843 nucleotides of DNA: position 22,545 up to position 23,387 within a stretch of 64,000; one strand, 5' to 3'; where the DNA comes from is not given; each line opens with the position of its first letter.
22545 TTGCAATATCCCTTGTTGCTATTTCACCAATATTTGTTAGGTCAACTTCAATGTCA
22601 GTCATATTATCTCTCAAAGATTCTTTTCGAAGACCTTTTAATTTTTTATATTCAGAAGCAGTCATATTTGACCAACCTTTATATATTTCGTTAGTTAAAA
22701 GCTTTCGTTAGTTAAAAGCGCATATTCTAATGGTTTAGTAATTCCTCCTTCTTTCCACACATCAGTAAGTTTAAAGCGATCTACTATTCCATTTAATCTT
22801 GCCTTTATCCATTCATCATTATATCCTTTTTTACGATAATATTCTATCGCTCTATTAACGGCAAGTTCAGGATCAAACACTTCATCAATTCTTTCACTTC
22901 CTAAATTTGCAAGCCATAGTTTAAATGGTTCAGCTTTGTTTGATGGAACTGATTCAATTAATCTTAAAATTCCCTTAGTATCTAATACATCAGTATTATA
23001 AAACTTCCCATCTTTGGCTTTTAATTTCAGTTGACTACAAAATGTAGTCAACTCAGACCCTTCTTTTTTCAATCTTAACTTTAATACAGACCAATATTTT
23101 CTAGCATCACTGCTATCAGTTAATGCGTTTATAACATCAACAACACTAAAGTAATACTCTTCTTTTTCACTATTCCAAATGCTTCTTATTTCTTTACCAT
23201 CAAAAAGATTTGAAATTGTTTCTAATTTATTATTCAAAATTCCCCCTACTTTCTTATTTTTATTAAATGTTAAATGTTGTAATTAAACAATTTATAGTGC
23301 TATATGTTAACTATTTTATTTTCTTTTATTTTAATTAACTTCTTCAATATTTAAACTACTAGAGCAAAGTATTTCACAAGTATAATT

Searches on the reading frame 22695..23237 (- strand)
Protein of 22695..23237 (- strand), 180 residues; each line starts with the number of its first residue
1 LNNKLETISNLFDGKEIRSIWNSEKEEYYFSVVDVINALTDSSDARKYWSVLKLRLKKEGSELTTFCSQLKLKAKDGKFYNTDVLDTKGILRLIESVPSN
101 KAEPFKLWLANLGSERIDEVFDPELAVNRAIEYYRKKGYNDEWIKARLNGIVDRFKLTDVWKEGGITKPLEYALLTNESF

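Call 86: search_protein_families(library=pfam, proteins=[window:22695-23237:-], max_evalue=0.001)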
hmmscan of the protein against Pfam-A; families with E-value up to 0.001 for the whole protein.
window:22695-23237:- (180 aa): 1 family
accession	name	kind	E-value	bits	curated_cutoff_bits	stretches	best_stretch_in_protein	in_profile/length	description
PF02498.22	Bro-N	-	1.9e-09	38.4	25.6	1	16-111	1-92/96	BRO family, N-terminal domain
